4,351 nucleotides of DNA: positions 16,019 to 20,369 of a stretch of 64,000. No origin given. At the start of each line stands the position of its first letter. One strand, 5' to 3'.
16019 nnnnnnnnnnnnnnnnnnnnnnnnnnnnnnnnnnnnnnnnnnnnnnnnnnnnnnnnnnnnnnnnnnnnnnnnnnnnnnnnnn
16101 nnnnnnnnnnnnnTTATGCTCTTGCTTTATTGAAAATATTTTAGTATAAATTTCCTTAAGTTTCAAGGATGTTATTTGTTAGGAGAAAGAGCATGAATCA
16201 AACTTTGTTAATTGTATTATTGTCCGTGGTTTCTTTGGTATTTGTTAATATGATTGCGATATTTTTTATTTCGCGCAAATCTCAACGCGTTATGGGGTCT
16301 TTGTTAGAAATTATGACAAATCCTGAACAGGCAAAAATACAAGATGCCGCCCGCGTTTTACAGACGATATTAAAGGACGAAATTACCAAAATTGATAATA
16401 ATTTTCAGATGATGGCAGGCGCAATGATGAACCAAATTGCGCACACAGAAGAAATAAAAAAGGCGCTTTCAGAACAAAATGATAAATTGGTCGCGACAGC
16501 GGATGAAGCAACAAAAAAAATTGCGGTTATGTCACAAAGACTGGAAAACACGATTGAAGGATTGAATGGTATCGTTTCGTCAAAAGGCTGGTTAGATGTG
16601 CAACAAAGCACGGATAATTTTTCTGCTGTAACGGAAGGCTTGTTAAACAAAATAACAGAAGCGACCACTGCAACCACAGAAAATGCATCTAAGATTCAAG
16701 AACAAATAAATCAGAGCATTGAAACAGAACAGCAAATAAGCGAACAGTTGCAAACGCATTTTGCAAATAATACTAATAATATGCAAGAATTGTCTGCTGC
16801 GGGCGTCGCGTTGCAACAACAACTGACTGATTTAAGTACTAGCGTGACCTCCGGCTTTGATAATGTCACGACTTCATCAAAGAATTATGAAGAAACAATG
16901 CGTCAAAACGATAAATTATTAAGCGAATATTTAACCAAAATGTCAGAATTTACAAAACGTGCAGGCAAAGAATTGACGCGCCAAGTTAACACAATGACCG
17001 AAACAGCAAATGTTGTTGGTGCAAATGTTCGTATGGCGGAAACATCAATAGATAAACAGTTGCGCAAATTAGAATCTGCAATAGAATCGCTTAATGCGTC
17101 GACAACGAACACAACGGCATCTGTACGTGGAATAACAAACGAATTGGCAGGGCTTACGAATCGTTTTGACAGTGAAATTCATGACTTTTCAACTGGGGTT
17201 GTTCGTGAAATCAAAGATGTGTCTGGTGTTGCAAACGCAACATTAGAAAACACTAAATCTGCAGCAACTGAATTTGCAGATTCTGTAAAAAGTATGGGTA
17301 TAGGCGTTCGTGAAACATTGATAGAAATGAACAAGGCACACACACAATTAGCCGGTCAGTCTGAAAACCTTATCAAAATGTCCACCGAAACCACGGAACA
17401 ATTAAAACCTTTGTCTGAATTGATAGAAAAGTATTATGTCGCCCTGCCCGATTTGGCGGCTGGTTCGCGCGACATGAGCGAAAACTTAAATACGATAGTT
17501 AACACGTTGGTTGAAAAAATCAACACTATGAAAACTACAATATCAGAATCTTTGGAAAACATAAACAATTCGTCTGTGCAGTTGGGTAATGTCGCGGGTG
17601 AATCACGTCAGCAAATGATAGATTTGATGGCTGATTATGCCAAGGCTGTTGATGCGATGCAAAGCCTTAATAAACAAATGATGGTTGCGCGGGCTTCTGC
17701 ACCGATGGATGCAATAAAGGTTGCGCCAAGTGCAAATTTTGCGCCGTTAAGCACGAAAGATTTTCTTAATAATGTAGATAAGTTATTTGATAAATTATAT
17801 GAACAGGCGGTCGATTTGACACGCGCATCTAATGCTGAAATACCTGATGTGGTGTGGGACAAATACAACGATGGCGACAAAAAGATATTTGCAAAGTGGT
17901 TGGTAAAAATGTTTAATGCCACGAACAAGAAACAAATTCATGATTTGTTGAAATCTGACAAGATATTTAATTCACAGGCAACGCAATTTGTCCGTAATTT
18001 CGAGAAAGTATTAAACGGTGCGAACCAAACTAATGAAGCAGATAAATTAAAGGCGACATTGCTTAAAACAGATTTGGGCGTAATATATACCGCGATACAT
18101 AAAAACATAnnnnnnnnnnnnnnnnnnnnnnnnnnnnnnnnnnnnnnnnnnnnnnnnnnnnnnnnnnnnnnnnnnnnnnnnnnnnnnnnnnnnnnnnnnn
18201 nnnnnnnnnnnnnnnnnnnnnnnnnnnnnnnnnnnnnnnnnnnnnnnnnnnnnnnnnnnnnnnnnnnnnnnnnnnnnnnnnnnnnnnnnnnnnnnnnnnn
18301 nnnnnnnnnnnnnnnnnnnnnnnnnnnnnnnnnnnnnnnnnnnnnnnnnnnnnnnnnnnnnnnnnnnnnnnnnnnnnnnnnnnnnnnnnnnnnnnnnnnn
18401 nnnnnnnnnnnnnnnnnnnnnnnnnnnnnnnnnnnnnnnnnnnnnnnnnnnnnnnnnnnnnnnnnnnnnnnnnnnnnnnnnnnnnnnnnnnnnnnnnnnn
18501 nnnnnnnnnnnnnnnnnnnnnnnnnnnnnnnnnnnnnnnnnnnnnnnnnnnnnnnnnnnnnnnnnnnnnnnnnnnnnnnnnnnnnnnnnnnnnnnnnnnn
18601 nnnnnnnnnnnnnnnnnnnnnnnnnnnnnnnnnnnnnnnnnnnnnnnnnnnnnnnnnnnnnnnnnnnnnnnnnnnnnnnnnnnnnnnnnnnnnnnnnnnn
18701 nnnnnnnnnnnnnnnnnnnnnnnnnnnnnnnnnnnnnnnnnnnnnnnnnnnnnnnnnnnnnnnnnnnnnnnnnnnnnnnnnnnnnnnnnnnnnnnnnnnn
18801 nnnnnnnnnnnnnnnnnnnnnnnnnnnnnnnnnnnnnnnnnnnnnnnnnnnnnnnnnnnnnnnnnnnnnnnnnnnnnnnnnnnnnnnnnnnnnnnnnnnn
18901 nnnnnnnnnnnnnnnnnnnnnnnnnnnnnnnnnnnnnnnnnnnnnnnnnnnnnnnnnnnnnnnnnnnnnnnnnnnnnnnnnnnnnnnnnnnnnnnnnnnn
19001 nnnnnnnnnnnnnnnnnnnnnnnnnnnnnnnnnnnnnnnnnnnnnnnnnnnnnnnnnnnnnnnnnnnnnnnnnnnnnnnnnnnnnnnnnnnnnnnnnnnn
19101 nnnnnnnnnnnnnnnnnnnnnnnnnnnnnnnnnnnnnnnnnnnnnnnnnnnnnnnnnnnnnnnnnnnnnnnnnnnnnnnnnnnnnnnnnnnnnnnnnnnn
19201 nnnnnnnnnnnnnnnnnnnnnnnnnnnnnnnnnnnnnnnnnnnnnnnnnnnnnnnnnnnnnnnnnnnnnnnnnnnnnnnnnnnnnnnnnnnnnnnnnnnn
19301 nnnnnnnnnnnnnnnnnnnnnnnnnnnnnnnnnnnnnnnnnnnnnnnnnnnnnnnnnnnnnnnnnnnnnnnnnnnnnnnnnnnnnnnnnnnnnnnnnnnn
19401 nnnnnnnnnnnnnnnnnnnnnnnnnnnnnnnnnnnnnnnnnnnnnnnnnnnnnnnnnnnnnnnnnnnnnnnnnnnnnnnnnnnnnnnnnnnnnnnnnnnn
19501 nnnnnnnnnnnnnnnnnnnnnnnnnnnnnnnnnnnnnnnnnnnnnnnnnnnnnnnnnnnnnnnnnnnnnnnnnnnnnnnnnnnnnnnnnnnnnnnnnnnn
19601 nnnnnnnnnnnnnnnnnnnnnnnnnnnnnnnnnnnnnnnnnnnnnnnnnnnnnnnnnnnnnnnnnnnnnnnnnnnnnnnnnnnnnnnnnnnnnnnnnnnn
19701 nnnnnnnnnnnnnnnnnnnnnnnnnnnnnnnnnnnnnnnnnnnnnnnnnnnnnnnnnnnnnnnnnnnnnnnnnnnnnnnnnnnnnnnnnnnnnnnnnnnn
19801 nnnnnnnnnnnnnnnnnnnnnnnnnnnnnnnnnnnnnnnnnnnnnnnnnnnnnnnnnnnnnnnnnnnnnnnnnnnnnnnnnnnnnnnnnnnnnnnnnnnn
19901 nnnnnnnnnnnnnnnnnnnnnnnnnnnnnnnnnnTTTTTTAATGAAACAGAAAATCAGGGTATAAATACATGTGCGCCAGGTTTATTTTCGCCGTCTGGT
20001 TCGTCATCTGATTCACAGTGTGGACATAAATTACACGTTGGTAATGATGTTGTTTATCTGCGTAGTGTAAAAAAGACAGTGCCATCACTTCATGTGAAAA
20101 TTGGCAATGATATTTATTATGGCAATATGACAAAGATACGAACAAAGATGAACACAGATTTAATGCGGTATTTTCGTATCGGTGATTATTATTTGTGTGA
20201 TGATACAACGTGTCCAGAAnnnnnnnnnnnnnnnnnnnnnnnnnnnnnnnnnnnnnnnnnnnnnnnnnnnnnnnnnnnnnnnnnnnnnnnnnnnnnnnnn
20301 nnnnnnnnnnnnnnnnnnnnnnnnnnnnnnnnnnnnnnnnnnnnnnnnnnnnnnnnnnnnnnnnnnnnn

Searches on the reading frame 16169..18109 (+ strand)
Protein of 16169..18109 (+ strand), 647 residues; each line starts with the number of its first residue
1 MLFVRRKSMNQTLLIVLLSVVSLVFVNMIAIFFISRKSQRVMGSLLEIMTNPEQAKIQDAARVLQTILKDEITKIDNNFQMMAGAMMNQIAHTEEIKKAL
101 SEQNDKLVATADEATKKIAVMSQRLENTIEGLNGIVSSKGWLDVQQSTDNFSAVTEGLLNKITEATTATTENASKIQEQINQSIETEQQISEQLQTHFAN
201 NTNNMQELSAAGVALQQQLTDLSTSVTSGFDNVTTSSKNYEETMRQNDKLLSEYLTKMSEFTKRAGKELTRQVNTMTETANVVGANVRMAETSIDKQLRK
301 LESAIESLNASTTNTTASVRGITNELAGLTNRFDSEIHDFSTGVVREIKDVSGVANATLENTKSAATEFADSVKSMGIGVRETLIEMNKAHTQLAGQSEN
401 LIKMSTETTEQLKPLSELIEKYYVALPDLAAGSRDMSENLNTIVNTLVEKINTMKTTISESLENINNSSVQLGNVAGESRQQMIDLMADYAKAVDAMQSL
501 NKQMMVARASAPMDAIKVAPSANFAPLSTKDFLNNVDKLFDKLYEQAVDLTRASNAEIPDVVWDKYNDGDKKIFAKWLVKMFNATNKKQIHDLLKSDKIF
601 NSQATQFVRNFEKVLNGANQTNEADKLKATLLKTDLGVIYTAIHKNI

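Call 17: search_protein_families(library=pfam, proteins=[window:16169-18109:+], max_evalue=0.001)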
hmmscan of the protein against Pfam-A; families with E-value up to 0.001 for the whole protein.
window:16169-18109:+ (647 aa): 1 family
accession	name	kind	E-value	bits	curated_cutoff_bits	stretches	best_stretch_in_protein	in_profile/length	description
PF04513.17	Baculo_PEP_C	-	5.4e-06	26.9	38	0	253-330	45-119/140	Baculovirus polyhedron envelope protein, PEP, C terminus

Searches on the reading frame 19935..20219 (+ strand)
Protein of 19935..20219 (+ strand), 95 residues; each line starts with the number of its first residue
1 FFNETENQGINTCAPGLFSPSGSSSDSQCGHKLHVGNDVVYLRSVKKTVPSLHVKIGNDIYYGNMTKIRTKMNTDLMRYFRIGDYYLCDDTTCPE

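Call 74: predict_structure(alignment_id=A6)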
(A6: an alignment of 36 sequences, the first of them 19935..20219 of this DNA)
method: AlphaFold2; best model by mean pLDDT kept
length: 95 residues; sequences in the alignment: 36
mean_pLDDT: 83.0   pTM: 0.71
mean pLDDT of the five models: 83.0, 82.6, 82.4, 81.8, 80.9
residues with pLDDT >= 90: 38; 70-90: 42; 50-70: 11; < 50: 4
segments of 3 or more residues with pLDDT < 50: 1-4
pLDDT, mean of each block of 10 residues (from residue 1): 50 75 74 87 90 93 95 87 93 86
secondary structure, 60 per line:
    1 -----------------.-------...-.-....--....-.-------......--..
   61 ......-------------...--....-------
elements in order: E32-35 E38-41 E51-56 E59-66 E80-82 E85-88
